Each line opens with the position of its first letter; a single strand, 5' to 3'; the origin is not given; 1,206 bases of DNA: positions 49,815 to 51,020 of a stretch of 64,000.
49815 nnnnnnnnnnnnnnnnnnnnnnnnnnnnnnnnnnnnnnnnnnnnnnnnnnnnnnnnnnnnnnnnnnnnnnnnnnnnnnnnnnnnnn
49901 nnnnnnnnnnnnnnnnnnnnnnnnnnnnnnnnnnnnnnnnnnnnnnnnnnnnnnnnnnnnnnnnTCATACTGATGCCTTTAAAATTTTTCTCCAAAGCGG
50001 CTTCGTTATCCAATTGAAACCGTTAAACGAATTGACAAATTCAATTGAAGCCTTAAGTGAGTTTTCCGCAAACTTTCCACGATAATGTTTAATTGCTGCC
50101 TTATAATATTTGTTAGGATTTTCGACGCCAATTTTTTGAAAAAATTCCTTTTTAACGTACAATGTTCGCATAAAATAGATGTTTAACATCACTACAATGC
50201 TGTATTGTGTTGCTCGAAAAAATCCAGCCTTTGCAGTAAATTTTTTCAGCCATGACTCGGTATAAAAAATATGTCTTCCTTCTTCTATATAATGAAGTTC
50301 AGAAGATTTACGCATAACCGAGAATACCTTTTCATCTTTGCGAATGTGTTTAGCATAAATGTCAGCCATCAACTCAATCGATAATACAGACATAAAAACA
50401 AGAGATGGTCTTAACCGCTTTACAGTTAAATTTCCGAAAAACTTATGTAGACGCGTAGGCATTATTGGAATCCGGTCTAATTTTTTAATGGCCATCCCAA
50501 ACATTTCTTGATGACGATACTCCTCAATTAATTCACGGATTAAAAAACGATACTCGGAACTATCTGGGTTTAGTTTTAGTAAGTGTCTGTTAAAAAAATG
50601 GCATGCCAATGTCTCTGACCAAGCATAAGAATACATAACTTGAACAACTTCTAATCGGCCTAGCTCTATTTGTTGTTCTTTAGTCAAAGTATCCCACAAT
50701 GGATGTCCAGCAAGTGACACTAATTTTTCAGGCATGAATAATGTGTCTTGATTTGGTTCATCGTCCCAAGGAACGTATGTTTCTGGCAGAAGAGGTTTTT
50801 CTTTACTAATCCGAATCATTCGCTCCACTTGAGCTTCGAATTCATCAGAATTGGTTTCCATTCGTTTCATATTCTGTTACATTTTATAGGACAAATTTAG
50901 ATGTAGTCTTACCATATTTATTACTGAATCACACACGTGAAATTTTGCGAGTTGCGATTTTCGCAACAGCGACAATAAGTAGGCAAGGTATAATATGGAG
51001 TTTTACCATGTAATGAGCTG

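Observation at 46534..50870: Translationally coupled diiron oxygenase / KAS III thiolase / ANL adenylase / extended-SDR operon: OleA-OleC-OleD-like logic without OleB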

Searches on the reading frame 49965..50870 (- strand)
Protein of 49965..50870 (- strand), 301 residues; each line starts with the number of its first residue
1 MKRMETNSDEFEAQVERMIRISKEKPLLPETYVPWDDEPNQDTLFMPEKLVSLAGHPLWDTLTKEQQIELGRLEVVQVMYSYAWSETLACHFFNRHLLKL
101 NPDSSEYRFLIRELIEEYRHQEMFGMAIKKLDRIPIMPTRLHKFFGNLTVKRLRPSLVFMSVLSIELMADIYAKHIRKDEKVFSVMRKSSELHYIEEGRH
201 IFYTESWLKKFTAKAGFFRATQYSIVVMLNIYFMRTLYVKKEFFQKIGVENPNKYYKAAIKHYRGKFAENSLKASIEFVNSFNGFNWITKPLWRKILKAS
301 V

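Call 3: search_protein_families(library=pfam, proteins=[window:49965-50870:-])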
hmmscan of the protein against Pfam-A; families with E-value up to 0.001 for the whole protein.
window:49965-50870:- (301 aa): 1 family
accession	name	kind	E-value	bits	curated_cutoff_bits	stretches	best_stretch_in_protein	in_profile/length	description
PF11583.14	AurF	-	8.6e-41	140.4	29.6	1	12-274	5-273/282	P-aminobenzoate N-oxygenase AurF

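Call 4: search_protein_families(library=ncbifam, proteins=[window:49965-50870:-])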
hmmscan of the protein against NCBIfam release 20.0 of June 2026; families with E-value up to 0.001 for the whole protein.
window:49965-50870:- (301 aa): 0 families

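Call 7: search_solved_structures(query=window:49965-50870:-, max_evalue=0.01)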
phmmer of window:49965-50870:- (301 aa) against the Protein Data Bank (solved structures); distinct sequences matched with E-value up to 0.01: 0.

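Call 11: find_homologous_proteins(query=window:49965-50870:-, max_evalue=0.00001)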
Query window:49965-50870:- (301 aa): 471 proteins with E <= 0.00001 among 1006 candidates; the best 120 are listed.
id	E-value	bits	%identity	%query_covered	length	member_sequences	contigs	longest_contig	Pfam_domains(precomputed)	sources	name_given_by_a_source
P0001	3.6e-199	678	100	100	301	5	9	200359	PF11583.15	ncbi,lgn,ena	-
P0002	3.8e-174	596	86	100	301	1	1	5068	PF11583.15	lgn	-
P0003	3.9e-173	593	85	100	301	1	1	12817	PF11583.15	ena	-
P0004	1.9e-171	587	85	100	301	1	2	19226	PF11583.15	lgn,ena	-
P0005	1.3e-169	581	86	98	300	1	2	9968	PF11583.15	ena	-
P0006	3.6e-160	550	82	98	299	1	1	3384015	PF11583.15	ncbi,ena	-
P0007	1.6e-156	539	79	98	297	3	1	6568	PF11583.15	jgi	-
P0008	1.2e-153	529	76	99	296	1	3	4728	PF11583.15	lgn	-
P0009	1.7e-153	529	77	98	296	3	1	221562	PF11583.15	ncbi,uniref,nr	ncbi:diiron oxygenase [Dyadobacter sp. CY312]|uniref:diiron oxygenase n=1 Tax=Dyadobacter sp. CY312 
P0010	2.9e-153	528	75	98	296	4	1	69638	PF11583.15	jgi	jgi:hypothetical protein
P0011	3.2e-153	528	76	98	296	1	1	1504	PF11583.15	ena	-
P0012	8.3e-153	526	77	98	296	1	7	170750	PF11583.15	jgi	jgi:hypothetical protein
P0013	8.4e-153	526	75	98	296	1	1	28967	PF11583.15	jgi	jgi:hypothetical protein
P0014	1.9e-152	525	79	97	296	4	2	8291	PF11583.15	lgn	-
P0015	4.5e-152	524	76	98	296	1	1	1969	PF11583.15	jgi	-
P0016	5.6e-152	524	75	98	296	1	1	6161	PF11583.15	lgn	-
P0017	5.8e-152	523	76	98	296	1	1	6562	PF11583.15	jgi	jgi:hypothetical protein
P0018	1.0e-151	523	78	97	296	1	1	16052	PF11583.15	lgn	-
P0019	1.3e-151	522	75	98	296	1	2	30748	PF11583.15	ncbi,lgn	-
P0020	1.3e-151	522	75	98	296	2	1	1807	PF11583.15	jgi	jgi:hypothetical protein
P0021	2.3e-151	522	78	97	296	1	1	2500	PF11583.15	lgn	-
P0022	2.5e-151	521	75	98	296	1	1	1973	PF11583.15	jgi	jgi:hypothetical protein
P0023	1.0e-150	519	77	98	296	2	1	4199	PF11583.15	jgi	jgi:hypothetical protein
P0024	2.3e-150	518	77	98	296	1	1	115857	PF11583.15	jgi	jgi:hypothetical protein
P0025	9.9e-150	516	76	98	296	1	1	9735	PF11583.15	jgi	jgi:P-aminobenzoate N-oxygenase AurF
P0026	1.5e-149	516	73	97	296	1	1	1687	PF11583.15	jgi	jgi:hypothetical protein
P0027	2.4e-149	515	74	97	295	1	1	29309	PF11583.15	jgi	jgi:hypothetical protein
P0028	2.6e-149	515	75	99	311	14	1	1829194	PF11583.15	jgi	jgi:hypothetical protein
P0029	7.1e-149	513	76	97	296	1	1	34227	PF11583.15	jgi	jgi:hypothetical protein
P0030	1.2e-148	513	75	97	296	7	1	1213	PF11583.15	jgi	jgi:hypothetical protein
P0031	1.7e-148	512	74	97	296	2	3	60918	PF11583.15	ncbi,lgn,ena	-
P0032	1.9e-148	512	75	98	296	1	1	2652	PF11583.15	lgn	-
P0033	1.5e-146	506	74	98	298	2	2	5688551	PF11583.15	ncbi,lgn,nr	ncbi:MAG: diiron oxygenase [Chitinophagaceae bacterium]|nr:diiron oxygenase [Chitinophagaceae bacter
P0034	2.2e-146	505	74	97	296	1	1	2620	PF11583.15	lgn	-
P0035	5.3e-146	504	73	98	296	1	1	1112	PF11583.15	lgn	-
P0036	3.3e-145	501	74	98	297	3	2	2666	PF11583.15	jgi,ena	-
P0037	9.9e-145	500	73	97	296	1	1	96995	PF11583.15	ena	-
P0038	1.1e-144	500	71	99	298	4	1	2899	PF11583.15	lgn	-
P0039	1.8e-144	499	74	99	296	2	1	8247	PF11583.15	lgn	-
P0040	1.9e-144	499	73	98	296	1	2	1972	PF11583.15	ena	-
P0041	2.1e-144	499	75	97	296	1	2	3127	PF11583.15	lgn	-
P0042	2.5e-144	498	73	99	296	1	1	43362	PF11583.15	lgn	-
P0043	8.8e-144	497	74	97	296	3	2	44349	PF11583.15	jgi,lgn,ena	jgi:hypothetical protein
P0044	1.6e-143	496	72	96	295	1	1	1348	PF11583.15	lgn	-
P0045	2.9e-143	495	71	99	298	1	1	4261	PF11583.15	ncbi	-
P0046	4.3e-143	494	71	99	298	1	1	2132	PF11583.15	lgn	-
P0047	1.1e-142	493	72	99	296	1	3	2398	PF11583.15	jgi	jgi:hypothetical protein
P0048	2.0e-142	492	72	98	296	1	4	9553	PF11583.15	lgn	-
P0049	2.3e-142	492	73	97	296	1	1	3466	PF11583.15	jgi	jgi:hypothetical protein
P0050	2.7e-142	492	73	97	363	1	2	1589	PF11583.15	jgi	jgi:P-aminobenzoate N-oxygenase AurF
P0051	3.9e-142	491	71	98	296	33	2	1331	PF11583.15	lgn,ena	-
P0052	1.4e-141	489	73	97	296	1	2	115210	PF11583.15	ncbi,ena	-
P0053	2.1e-141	489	72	95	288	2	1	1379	PF11583.15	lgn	-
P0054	2.9e-141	488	71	98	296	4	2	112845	PF11583.15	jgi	jgi:hypothetical protein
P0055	9.7e-140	483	69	98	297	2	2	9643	PF11583.15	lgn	-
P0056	9.9e-139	480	68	99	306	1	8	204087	PF11583.15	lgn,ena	-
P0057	2.7e-138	479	71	96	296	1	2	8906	PF11583.15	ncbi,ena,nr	ncbi:MAG TPA: diiron oxygenase [Agriterribacter sp.]|nr:diiron oxygenase [Agriterribacter sp.] HRQ49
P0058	1.3e-137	476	70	98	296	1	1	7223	PF11583.15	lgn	-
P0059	1.4e-137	476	69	98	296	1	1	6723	PF11583.15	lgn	-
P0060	4.7e-136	471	69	98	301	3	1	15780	PF11583.15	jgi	jgi:hypothetical protein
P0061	7.9e-136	471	69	98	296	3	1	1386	PF11583.15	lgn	-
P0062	8.2e-136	471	68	98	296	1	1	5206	PF11583.15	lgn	-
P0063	7.0e-135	467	69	98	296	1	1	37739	PF11583.15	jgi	jgi:hypothetical protein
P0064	1.2e-134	467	67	97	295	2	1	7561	PF11583.15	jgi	jgi:P-aminobenzoate N-oxygenase AurF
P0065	5.4e-134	465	67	97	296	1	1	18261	PF11583.15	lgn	-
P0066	4.8e-133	461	68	97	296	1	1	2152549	PF11583.15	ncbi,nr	ncbi:MAG: diiron oxygenase [Cytophagales bacterium]|nr:diiron oxygenase [Cytophagales bacterium]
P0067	1.4e-132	460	68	97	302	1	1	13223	PF11583.15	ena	-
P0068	4.9e-132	458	69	97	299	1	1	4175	PF11583.15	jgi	jgi:hypothetical protein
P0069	5.3e-131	455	67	97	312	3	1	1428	PF11583.15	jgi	jgi:hypothetical protein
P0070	1.1e-127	444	66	98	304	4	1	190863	PF11583.15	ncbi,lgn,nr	ncbi:MAG: diiron oxygenase [Flavobacteriia bacterium]|nr:diiron oxygenase [Flavobacteriia bacterium]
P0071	1.8e-127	443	65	98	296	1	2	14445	PF11583.15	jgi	jgi:P-aminobenzoate N-oxygenase AurF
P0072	2.4e-127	443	67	95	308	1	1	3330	PF11583.15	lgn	-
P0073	8.7e-127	441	67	96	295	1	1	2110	PF11583.15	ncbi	-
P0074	5.3e-126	438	66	96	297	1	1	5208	PF11583.15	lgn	-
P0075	1.2e-125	437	67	96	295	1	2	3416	PF11583.15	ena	-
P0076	1.6e-125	437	68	94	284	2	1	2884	PF11583.15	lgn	-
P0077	3.0e-125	436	65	98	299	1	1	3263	PF11583.15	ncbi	ncbi:MAG: diiron oxygenase [Saprospiraceae bacterium]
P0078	1.2e-124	434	65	98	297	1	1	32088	PF11583.15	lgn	-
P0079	1.6e-124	433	63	98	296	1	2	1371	PF11583.15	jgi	jgi:P-aminobenzoate N-oxygenase AurF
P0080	2.1e-124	433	66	95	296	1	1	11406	PF11583.15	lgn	-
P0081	6.7e-124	431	66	98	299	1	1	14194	PF11583.15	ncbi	-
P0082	2.0e-123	430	66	94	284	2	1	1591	PF11583.15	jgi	jgi:hypothetical protein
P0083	2.7e-123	429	63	99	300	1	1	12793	PF11583.15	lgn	-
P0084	3.1e-123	429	64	98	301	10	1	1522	PF11583.15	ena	-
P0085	7.6e-123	428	61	96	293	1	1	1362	PF11583.15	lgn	-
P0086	7.7e-123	428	63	96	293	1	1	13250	PF11583.15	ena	-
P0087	1.1e-122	427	64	95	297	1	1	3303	PF11583.15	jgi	-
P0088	1.3e-122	427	66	96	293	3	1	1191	PF11583.15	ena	-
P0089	2.1e-122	427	64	97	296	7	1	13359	PF11583.15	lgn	-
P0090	2.2e-122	426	65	95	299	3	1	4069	PF11583.15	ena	-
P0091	4.7e-122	425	67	94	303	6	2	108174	PF11583.15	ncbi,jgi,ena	-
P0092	6.3e-121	422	65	95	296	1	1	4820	PF11583.15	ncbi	-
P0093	7.1e-121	421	65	94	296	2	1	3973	PF11583.15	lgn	-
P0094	9.1e-120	418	65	95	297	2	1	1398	PF11583.15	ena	-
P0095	2.8e-119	416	62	96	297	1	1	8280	PF11583.15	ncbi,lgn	ncbi:MAG: diiron oxygenase [Saprospiraceae bacterium]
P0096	2.9e-119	416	62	96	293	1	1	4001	PF11583.15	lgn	-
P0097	4.3e-119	416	61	96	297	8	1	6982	PF11583.15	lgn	-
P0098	4.6e-119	416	62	96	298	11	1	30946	PF11583.15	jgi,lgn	jgi:hypothetical protein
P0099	5.5e-119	415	62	96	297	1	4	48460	PF11583.15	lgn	-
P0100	9.4e-119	415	63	95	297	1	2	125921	PF11583.15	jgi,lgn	jgi:hypothetical protein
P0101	1.1e-118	414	60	98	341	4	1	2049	PF11583.15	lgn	-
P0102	1.3e-118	414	61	96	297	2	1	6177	PF11583.15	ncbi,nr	ncbi:MAG: diiron oxygenase [Phycisphaerae bacterium]|nr:diiron oxygenase [Saprospiraceae bacterium]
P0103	3.8e-118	413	63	96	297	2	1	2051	PF11583.15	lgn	-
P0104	4.4e-118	412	61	97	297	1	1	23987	PF11583.15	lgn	-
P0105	4.7e-118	412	63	95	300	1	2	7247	PF11583.15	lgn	-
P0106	1.8e-117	410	60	98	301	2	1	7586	PF11583.15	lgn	-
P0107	1.9e-117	410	61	96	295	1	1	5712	PF11583.15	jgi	-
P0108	2.3e-117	410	61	98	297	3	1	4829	PF11583.15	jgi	jgi:hypothetical protein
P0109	9.1e-117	408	63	96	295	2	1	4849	PF11583.15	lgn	-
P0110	1.4e-116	407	60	98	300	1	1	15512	PF11583.15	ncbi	-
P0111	1.5e-116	407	61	96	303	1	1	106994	PF11583.15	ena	-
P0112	2.6e-116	406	61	96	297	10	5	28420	PF11583.15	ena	-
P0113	2.9e-116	406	61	96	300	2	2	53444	PF11583.15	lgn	-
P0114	5.4e-116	405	63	95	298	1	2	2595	PF11583.15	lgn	-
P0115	9.1e-116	405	62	95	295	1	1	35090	PF11583.15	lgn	-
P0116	1.7e-115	404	60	96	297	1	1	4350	PF11583.15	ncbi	-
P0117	1.9e-115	404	60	96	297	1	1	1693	PF11583.15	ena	-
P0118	2.5e-115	403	61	96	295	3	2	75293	PF11583.15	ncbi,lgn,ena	ncbi:MAG: diiron oxygenase [Bacteroidota bacterium]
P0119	6.2e-115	402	60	99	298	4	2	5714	PF11583.15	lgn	-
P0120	6.4e-115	402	60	96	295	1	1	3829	PF11583.15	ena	-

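Call 13: find_related_loci(query=A1, collection=genome_contigs, flank=8000)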
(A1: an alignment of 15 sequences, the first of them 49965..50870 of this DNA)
Query A1 (301 aa) in genome_contigs; peptide patterns used: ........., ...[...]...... (x = any residue, [..] = any of these).
170 stretches matched a pattern; 129 encode a relative of the query (tblastn E <= 1e-3); the best 80 are kept; 80 distinct loci.
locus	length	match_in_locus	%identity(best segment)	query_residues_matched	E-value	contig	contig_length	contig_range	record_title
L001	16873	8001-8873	82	6-299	8e-166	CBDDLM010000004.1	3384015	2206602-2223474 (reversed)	MAG: Chitinophagaceae bacterium isolate a0fef528-6c25-4ed0-a9be-322c61f8c175 genome assembly, contig: contig_3, whole ge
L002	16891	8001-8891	77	5-301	4e-160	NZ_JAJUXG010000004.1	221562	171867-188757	Dyadobacter sp. CY312 Scaffold3_1, whole genome shotgun sequence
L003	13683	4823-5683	79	7-293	8e-159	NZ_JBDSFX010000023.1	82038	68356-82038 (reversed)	MAG: Dyadobacter sp. isolate cluster1_bin.239 k127_15021120, whole genome shotgun sequence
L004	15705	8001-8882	75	8-301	2e-158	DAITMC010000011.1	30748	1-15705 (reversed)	MAG TPA_asm: Saprospiraceae bacterium isolate CTOTU7316 NODE_1522_length_30748_cov_10.977682, whole genome shotgun seque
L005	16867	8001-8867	76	5-293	2e-153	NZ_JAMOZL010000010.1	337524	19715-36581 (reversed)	Dyadobacter sp. MSC1_007 PNNL_MSC-1_Str_007_scaf0010, whole genome shotgun sequence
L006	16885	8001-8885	74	4-298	2e-153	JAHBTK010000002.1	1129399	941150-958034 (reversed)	MAG: Chitinophagaceae bacterium isolate ACE_BAC12 BAC12_2, whole genome shotgun sequence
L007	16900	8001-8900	70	2-301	3e-148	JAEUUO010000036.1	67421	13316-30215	MAG: Saprospiraceae bacterium isolate new MAG-357 k141_2106004, whole genome shotgun sequence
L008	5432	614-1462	74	11-293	1e-147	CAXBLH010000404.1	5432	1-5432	MAG TPA_asm: uncultured Dyadobacter sp. isolate ERR2762132_binner13_Refined_67 genome assembly, contig: ERZ3422167.17213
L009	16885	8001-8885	76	5-299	4e-158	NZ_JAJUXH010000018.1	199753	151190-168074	Dyadobacter sp. CY323 Scaffold14_1, whole genome shotgun sequence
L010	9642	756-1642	77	6-301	3e-142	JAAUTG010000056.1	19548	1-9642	MAG: Saprospiraceae bacterium isolate SM1_3_1 NODE_919_length_19548_cov_2.151434, whole genome shotgun sequence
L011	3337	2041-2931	68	4-301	9e-141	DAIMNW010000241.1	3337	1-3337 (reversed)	MAG TPA_asm: Chitinophagales bacterium isolate CTOTU9720 NODE_4182_length_3337_cov_5.735527, whole genome shotgun sequen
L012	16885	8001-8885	66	7-301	2e-133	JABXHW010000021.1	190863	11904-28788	MAG: Flavobacteriia bacterium isolate HF-Dia32 c_000000011312, whole genome shotgun sequence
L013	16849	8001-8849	67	11-293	7e-129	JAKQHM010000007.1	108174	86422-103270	MAG: Bacteroidota bacterium isolate USDE_metabat.165_sub k141_262671, whole genome shotgun sequence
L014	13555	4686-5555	62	12-301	3e-126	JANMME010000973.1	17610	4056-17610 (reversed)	MAG: Saprospiraceae bacterium isolate OTE_58_metabat_558 OTE_58_k141_2170791, whole genome shotgun sequence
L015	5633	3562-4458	60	3-301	5e-126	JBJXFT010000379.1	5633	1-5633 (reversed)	MAG: Saprospiraceae bacterium isolate F1F2.bin.416 k127_8753804, whole genome shotgun sequence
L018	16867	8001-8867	61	13-301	1e-123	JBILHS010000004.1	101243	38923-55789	MAG: Saprospiraceae bacterium isolate ME2017-04-21_3300034107_group7_bin60 Rohwer_bin602_scaffold_31_c1, whole genome sh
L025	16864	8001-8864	56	14-301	4e-108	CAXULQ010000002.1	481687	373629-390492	MAG TPA_asm: uncultured Sphingobacteriaceae bacterium isolate public_SRR11456913_metawrap_bin.3 genome assembly, contig:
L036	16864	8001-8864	55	14-301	7e-103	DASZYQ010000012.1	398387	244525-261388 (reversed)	MAG TPA_asm: Mucilaginibacter sp. isolate SMAG_U6214 k141_1108522, whole genome shotgun sequence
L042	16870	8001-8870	53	12-301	1e-101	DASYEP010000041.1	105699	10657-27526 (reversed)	MAG TPA_asm: Mucilaginibacter sp. isolate SMAG_U4990 k141_606708, whole genome shotgun sequence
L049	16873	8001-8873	54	12-301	9e-101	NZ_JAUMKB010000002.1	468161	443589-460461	Mucilaginibacter sp. BT774 NODE_2_length_468161_cov_21.544496, whole genome shotgun sequence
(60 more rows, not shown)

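Call 16: search_protein_families(library=pfam, proteins=[L036:7251-7883:+, L042:7467-7898:+, L036:8957-9982:-, L036:10017-11366:-, L036:11446-12060:-, L036:12060-12935:-, L036:12936-13991:-, L036:14103-14966:+, L049:8873-9427:-, L025:12401-13012:+])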
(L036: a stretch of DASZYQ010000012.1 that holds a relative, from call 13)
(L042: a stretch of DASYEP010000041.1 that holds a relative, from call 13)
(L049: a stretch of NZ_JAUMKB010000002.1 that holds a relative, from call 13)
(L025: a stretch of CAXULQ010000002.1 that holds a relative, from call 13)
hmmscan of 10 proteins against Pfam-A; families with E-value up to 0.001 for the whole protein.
L036:7251-7883:+ (210 aa): 1 family
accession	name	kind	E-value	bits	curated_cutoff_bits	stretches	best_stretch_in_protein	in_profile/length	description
PF14360.12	PAP2_C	-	1.8e-09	38.5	27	1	143-204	4-71/74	PAP2 superfamily C-terminal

L042:7467-7898:+ (143 aa): 1 family
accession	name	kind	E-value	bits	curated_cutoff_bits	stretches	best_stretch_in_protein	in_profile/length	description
PF00903.31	Glyoxalase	-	1.3e-11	45.4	20.6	1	9-131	4-121/121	Glyoxalase/Bleomycin resistance protein/Dioxygenase superfamily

L036:8957-9982:- (341 aa): 2 families
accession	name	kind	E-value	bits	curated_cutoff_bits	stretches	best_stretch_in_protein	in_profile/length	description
PF06968.18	BATS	-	7.5e-31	106.6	22.2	1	222-313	1-88/88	Biotin and Thiamin Synthesis associated domain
PF04055.27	Radical_SAM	-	6.1e-23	82.2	29.5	1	49-210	2-165/166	Radical SAM superfamily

L036:10017-11366:- (449 aa): 5 families
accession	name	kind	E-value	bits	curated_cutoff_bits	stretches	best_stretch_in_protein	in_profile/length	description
PF01769.21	MgtE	-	3.9e-28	98.7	27.6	1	320-439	1-121/125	Divalent cation transporter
PF03448.22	MgtE_N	-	7.8e-22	78.2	25.9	1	32-134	1-102/102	MgtE intracellular N domain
PF00571.33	CBS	-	3.4e-15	56.5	24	1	202-255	3-56/57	CBS domain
PF14841.11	FliG_M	-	2.2e-05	25.1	25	0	89-124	19-54/76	FliG middle domain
PF01706.21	FliG_C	-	0.00086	20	23.3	0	20-70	27-77/108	FliG C-terminal domain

L036:11446-12060:- (204 aa): 1 family
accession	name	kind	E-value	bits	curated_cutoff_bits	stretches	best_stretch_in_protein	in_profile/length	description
PF01205.25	UPF0029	-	5.8e-38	129.6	27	1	21-126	1-107/107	Uncharacterized protein family UPF0029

L036:12060-12935:- (291 aa): 1 family
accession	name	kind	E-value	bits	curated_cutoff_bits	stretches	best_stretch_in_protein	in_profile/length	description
PF00892.27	EamA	-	2.6e-08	34.7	28.2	1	147-282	7-133/135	EamA-like transporter family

L036:12936-13991:- (351 aa): 5 families
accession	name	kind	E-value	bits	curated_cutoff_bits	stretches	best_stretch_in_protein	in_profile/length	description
PF01872.23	RibD_C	-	4.3e-36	125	24.1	1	155-313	1-160/197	RibD C-terminal domain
PF00383.29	dCMP_cyt_deam_1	-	3.1e-20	72.4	25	1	2-108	2-102/102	Cytidine and deoxycytidylate deaminase zinc-binding region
PF14437.12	MafB19-deam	-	2.7e-16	60.2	27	1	3-149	2-140/142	MafB19-like deaminase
PF18785.7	Inv-AAD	-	4.3e-08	33.5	26.5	1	29-131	1-115/129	Invertebrate-AID/APOBEC-deaminase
PF14431.12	YwqJ-deaminase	-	0.00048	20.8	25.9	1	22-67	42-85/138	YwqJ-like deaminase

L036:14103-14966:+ (287 aa): 12 families
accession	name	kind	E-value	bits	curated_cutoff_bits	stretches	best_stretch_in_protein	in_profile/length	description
PF05175.20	MTS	-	2.4e-15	57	23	1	117-201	32-113/170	Methyltransferase small domain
PF13649.12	Methyltransf_25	-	2.5e-11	44.5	27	1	121-180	2-61/97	Methyltransferase domain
PF13847.12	Methyltransf_31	-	1.7e-10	41.2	27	1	120-210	7-98/145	Methyltransferase domain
PF06325.19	PrmA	-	2.4e-09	37.5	22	1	119-193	164-233/296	Ribosomal protein L11 methyltransferase (PrmA)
PF17827.6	PrmC_N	-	1.6e-08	35.4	23.4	1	21-77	15-71/71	PrmC N-terminal domain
PF08241.18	Methyltransf_11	-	8.2e-08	33.2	21.2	1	121-178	1-55/95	Methyltransferase domain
PF08242.18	Methyltransf_12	-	3.8e-07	31.2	30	1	121-180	1-64/98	Methyltransferase domain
PF13489.12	Methyltransf_23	-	2.4e-05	24.5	27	1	115-249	21-117/164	Methyltransferase domain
PF01170.24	UPF0020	-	6.9e-05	23.1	22.3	1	139-197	75-132/197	RMKL-like, methyltransferase domain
PF02475.24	TRM5-TYW2_MTfase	-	0.0001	22.7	28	1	120-177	40-99/164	TRM5/TYW2 methyltransferase domain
PF01209.24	Ubie_methyltran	-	0.00066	19.5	20.1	0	119-178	50-111/233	ubiE/COQ5 methyltransferase family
PF10294.15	Methyltransf_16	-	0.00078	19.7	21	0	110-172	40-102/174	Lysine methyltransferase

L049:8873-9427:- (184 aa): 0 families

L025:12401-13012:+ (203 aa): 1 family
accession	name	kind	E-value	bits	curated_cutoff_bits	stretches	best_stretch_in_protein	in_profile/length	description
PF01852.25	START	-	4.1e-11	43.1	22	1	16-199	14-202/207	START domain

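Call 19: find_encoding_contigs(protein=P0001, flank=3000, max_places=4)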
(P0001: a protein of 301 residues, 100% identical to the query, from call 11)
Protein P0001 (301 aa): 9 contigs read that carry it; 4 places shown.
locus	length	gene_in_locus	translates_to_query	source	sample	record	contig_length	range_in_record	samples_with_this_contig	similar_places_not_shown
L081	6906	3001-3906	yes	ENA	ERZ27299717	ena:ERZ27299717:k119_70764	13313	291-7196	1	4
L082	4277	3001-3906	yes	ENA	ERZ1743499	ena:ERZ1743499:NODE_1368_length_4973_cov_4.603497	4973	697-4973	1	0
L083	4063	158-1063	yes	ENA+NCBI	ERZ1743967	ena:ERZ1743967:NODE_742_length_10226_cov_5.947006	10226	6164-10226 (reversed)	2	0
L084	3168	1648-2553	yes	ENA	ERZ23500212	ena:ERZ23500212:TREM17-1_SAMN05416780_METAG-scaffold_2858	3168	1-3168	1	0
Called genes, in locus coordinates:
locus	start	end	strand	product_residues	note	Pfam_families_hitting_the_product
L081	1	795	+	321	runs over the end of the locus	PF19867:DUF6340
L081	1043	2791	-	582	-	PF01336:tRNA_anti-codon, PF00152:tRNA-synt_2, PF02938:GAD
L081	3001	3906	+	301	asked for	PF11583:AurF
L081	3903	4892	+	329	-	PF00108:Thiolase_N (weak), PF08545:ACP_syn_III, PF08541:ACP_syn_III_C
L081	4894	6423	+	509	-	PF00501:AMP-binding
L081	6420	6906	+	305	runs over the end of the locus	PF01073:3Beta_HSD, PF01370:Epimerase, PF04321:RmlD_sub_bind, PF05368:NmrA (faint), PF13460:NAD_binding_10 (weak), PF16363:GDP_Man_Dehyd, PF07993:NAD_binding_4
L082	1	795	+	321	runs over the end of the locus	PF19867:DUF6340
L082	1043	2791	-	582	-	PF01336:tRNA_anti-codon, PF00152:tRNA-synt_2, PF02938:GAD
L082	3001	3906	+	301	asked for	PF11583:AurF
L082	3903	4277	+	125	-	?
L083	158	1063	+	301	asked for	PF11583:AurF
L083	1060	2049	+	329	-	PF00108:Thiolase_N (weak), PF08545:ACP_syn_III, PF08541:ACP_syn_III_C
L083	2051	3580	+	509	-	PF00501:AMP-binding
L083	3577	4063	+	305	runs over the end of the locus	PF01073:3Beta_HSD, PF01370:Epimerase, PF04321:RmlD_sub_bind, PF05368:NmrA (faint), PF13460:NAD_binding_10 (weak), PF16363:GDP_Man_Dehyd, PF07993:NAD_binding_4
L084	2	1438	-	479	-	?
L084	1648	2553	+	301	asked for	PF11583:AurF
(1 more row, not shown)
